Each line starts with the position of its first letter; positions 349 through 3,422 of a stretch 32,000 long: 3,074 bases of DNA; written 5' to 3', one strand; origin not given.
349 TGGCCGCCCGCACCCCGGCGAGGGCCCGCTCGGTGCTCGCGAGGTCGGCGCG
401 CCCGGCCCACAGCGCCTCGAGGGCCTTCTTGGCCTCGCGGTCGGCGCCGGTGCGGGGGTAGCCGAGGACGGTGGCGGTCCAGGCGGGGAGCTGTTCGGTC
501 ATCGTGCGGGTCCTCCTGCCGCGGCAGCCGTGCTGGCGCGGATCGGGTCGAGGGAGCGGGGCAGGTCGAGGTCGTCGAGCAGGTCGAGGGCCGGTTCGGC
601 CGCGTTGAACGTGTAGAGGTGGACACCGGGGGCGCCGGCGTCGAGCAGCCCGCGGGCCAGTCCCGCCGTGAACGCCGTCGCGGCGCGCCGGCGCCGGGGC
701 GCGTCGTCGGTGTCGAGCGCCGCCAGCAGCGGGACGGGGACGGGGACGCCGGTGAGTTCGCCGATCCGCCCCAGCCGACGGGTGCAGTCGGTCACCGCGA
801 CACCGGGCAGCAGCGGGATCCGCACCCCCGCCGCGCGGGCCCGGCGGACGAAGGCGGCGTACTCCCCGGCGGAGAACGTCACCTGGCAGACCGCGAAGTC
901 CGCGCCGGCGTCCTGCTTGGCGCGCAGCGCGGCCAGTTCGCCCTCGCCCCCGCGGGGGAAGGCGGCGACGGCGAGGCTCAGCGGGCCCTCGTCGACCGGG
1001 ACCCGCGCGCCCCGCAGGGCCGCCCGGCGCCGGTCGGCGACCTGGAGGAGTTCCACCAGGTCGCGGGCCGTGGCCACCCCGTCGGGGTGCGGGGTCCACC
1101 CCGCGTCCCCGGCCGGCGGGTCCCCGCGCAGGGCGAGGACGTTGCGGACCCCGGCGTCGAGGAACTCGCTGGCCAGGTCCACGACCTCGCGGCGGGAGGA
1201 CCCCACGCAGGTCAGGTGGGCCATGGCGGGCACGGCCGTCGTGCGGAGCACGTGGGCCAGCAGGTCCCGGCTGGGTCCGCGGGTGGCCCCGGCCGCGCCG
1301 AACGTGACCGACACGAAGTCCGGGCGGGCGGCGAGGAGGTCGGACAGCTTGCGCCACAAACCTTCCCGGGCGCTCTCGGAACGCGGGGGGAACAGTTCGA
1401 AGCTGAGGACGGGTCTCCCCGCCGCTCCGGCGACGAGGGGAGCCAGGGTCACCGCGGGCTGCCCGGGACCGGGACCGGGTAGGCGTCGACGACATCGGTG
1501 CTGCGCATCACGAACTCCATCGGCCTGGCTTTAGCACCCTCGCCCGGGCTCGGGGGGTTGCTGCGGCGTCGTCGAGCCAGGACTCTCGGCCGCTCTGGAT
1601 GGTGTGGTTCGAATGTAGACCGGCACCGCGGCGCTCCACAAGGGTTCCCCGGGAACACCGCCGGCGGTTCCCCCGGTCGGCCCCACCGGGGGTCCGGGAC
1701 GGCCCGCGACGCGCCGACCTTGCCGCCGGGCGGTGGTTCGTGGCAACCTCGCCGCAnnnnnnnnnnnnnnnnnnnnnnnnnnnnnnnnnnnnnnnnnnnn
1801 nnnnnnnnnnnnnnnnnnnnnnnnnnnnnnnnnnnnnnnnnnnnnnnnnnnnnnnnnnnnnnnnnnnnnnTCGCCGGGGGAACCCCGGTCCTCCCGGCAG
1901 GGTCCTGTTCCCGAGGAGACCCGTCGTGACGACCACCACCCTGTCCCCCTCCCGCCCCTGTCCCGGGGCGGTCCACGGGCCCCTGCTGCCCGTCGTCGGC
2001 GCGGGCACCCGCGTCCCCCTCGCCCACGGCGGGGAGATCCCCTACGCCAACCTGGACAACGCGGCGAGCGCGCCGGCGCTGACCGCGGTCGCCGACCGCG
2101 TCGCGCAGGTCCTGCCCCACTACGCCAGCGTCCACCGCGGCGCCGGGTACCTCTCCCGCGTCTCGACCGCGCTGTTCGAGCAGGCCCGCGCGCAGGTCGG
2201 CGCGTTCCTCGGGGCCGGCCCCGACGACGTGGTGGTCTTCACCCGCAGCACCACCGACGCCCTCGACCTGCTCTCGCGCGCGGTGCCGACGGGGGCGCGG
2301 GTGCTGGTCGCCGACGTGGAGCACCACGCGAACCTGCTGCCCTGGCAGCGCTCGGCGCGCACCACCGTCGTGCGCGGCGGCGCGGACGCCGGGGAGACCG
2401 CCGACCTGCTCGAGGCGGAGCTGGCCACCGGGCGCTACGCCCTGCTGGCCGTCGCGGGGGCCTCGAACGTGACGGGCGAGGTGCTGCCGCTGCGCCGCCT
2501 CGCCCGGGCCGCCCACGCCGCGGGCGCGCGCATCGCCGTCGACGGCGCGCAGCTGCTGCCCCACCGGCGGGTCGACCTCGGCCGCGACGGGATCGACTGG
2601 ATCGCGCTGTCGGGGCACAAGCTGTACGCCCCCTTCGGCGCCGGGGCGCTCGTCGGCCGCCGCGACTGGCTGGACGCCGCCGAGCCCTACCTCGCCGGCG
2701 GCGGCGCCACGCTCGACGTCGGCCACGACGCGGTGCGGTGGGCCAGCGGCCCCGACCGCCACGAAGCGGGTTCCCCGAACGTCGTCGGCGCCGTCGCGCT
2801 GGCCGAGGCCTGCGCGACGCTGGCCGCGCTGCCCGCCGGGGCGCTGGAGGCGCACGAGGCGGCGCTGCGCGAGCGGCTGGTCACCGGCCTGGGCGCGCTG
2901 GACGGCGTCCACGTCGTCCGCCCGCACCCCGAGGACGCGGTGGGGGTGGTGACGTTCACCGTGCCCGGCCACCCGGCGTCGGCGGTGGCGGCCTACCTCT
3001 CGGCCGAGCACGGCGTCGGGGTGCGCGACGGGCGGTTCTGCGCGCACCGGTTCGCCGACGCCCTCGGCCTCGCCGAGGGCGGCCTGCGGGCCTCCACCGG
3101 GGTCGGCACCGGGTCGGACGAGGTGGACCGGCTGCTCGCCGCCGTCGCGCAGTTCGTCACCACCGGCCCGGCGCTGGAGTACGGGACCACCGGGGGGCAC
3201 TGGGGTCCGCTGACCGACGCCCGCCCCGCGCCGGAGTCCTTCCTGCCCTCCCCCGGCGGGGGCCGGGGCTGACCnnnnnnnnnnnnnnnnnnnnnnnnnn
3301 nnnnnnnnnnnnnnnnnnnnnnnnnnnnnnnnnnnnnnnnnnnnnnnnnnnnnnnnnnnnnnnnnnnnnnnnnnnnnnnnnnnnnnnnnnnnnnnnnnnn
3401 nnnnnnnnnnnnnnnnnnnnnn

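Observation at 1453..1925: Two structural classes of SAM riboswitch (SAM-I and SAM-IV) back-to-back in one divergent intergenic region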

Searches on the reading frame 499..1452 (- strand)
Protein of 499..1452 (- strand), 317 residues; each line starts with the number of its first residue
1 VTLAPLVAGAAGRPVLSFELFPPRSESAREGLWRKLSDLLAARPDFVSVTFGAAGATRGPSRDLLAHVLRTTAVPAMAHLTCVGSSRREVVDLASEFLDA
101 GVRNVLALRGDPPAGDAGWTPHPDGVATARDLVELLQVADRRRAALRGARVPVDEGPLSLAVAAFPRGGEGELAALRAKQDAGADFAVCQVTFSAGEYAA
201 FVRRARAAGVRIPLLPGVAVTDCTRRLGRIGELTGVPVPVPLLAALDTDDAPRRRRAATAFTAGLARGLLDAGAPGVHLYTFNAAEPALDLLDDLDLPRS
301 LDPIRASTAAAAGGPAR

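Call 9: search_protein_families(library=pfam, proteins=[window:499-1452:-])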
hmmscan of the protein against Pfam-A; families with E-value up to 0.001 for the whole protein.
window:499-1452:- (317 aa): 1 family
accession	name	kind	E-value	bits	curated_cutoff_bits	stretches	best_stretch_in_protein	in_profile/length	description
PF02219.23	MTHFR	-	6.9e-55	186.8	24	1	11-294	8-285/287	Methylenetetrahydrofolate reductase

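Call 11: search_protein_families(library=ncbifam, proteins=[window:499-1452:-])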
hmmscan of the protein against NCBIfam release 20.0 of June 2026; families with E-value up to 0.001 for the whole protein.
window:499-1452:- (317 aa): 4 families
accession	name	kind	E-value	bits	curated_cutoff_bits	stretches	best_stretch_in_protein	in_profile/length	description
TIGR00676.1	fadh2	equivalog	5.6e-55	186.6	293.7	1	16-293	1-272/275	methylenetetrahydrofolate reductase [NAD(P)H]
TIGR00677.1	fadh2_euk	equivalog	2.4e-42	145.2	310.05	1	16-297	2-277/281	methylenetetrahydrofolate reductase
NF006950.0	PRK09432.1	equivalog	1.4e-35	123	382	1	15-289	24-284/296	methylenetetrahydrofolate reductase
NF006396.0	PRK08645.1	equivalog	2.9e-09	35.6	453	1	10-250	318-556/611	bifunctional homocysteine S-methyltransferase/methylenetetrahydrofolate reductase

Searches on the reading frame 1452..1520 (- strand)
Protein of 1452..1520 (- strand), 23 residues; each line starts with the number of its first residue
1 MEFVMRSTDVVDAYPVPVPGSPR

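Call 40: search_protein_families(library=ncbifam, proteins=[window:1452-1520:-], max_evalue=1)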
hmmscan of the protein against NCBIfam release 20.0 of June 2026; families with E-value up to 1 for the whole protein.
seq(23 aa): 0 families

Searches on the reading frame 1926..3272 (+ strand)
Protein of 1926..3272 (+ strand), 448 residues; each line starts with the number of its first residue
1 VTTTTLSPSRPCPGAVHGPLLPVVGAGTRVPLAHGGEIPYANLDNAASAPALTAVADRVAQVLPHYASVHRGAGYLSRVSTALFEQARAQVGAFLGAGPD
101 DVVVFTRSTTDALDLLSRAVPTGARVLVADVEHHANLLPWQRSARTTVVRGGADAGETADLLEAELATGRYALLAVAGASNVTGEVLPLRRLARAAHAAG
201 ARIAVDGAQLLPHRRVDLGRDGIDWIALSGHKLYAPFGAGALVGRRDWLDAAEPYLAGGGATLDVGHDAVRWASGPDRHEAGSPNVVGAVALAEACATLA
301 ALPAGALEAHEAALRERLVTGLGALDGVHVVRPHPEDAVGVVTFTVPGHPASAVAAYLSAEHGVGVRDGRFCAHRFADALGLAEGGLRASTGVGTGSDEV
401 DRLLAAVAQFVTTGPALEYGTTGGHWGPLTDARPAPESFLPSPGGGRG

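Call 9: search_protein_families(library=pfam, proteins=[window:1926-3272:+])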
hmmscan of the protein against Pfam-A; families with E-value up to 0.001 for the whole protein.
window:1926-3272:+ (448 aa): 1 family
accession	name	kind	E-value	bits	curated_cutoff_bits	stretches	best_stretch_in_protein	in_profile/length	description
PF00266.25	Aminotran_5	-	4.9e-77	259.8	21.5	1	42-403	2-371/371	Aminotransferase class-V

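Call 11: search_protein_families(library=ncbifam, proteins=[window:1926-3272:+])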
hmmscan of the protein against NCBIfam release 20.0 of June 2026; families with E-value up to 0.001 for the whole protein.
window:1926-3272:+ (448 aa): 18 families
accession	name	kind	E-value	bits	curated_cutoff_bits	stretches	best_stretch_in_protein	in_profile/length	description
TIGR01979.1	sufS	subfamily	1.9e-78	264.1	475.1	1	39-409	18-397/403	SufS family cysteine desulfurase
NF041166.1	f2_encap_cargo1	exception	4.2e-66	224.3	800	1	43-409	249-622/623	family 2A encapsulin nanocompartment cargo protein cysteine desulfurase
NF006791.0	PRK09295.1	equivalog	5.5e-57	193.7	661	1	38-408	22-399/406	cysteine desulfurase SufS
NF008126.0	PRK10874.1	equivalog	6.6e-57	193.4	607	1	42-409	22-394/401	cysteine desulfurase CsdA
TIGR03392.1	FeS_syn_CsdA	equivalog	2.7e-54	184.8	493.6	1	42-409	19-391/398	cysteine desulfurase CsdA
TIGR01976.1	am_tr_V_VC1184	hypoth_equivalog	2.6e-42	145.5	352.35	1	37-407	17-401/401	cysteine desulfurase-like protein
TIGR01977.1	am_tr_V_EF2568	hypoth_equivalog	1.1e-39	136.5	377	1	43-408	3-374/376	cysteine desulfurase family protein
NF040779.1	Sec_lyase_SclA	exception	3.5e-32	111.8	525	1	46-410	7-376/378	selenocysteine lyase SclA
TIGR03402.1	FeS_nifS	equivalog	5.3e-23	81.4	530.75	1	43-411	3-370/379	cysteine desulfurase NifS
TIGR03235.1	DNA_S_dndA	equivalog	5.3e-19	68.7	480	1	43-357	2-311/353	cysteine desulfurase DndA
TIGR04343.1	egtE_PLP_lyase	equivalog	2.9e-14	52.7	400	1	41-407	15-368/370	ergothioneine biosynthesis PLP-dependent enzyme EgtE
NF010611.0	PRK14012.1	equivalog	4.7e-10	39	548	1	43-261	9-237/406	IscS subfamily cysteine desulfurase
TIGR03403.1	nifS_epsilon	equivalog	5.1e-08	32.1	587.7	1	167-260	137-228/382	NifS family cysteine desulfurase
TIGR02006.1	IscS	equivalog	8.4e-08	31.6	643.2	1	79-261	44-233/402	IscS subfamily cysteine desulfurase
NF002806.0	PRK02948.1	subfamily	9.3e-06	24.8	304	1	44-242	5-210/381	IscS subfamily cysteine desulfurase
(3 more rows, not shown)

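Call 14: find_related_loci(query=window:1926-3272:+, collection=genome_contigs, flank=3000)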
Query window:1926-3272:+ (448 aa) in genome_contigs; peptide patterns used: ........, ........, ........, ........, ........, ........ (x = any residue, [..] = any of these).
600 stretches matched a pattern (row limit reached: there are more); 215 encode a relative of the query (tblastn E <= 1e-3); the best 80 are kept; 80 distinct loci.
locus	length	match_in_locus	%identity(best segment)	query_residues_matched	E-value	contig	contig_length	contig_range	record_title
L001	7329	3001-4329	82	1-440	0e+0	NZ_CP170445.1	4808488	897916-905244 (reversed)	Kineococcus sp. DHX-1 chromosome, complete genome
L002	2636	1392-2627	85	8-420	0e+0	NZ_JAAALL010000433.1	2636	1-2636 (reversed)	Kineococcus vitellinus strain T13 NODE_433_length_2636_cov_5.997609, whole genome shotgun sequence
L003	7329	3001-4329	85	1-440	0e+0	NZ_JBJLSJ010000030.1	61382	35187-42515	Kineococcus sp. SYSU DK002 NODE_30_length_61382_cov_27.916578, whole genome shotgun sequence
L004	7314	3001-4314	79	1-440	5e-180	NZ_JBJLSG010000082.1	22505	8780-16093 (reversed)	Kineococcus sp. SYSU DK005 NODE_82_length_22505_cov_24.314461, whole genome shotgun sequence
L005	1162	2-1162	81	59-445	0e+0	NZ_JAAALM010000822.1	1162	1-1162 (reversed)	Kineococcus indalonis strain T90 NODE_822_length_1162_cov_5.395169, whole genome shotgun sequence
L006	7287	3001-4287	63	19-446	3e-148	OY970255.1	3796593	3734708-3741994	MAG: uncultured Actinomycetota bacterium isolate MFD01275.bin.2.2 genome assembly, chromosome: 1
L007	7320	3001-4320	80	1-440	0e+0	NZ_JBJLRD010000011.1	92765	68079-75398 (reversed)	Kineococcus gypseus strain CCTCC AA 2013232 NODE_11_length_92765_cov_27.314968, whole genome shotgun sequence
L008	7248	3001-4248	58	17-434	6e-138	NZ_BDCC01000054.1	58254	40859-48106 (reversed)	Nocardia vaccinii NBRC 15922, whole genome shotgun sequence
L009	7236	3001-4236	57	23-437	9e-137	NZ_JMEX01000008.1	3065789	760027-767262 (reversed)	Rhodococcoides fascians A44A contig67, whole genome shotgun sequence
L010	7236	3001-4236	57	23-437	2e-136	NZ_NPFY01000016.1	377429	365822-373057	Rhodococcus sp. 14-2470-1b RS1B9_2, whole genome shotgun sequence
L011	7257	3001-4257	59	11-434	3e-136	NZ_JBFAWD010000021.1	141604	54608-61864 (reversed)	Nocardia sp. NPDC052112 NPDC052112_146_G9.ctg-0021, whole genome shotgun sequence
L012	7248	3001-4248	57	19-437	3e-136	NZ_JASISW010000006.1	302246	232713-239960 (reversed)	Rhodococcus sp. G-MC3 NODE_6_length_302246_cov_25.443862, whole genome shotgun sequence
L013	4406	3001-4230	59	23-434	2e-136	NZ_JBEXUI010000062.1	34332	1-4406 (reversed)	Nocardia sp. NPDC005998 NPDC005998_286_C5.ctg-0062, whole genome shotgun sequence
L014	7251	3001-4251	58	23-445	2e-135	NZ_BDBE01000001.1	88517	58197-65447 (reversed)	Nocardia caishijiensis NBRC 108228, whole genome shotgun sequence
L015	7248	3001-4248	58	19-437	4e-135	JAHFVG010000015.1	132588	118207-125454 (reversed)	MAG: Rhodococcus sp. (in: high G+C Gram-positive bacteria) isolate nzgw98 NODE_52_length_132589_cov_5.952849, whole geno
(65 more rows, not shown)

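Call 56: find_encoding_contigs(protein=window:1926-3272:+, flank=3000, max_places=3)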
Protein window:1926-3272:+ (448 aa): 2 contigs read that carry it; 1 place shown.
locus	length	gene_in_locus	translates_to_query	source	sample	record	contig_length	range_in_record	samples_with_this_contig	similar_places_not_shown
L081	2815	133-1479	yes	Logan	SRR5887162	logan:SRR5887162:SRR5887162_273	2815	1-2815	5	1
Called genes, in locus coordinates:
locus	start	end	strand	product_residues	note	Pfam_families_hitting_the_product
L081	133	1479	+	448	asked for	PF00266:Aminotran_5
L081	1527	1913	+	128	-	PF00581:Rhodanese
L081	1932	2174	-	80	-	-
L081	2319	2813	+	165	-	?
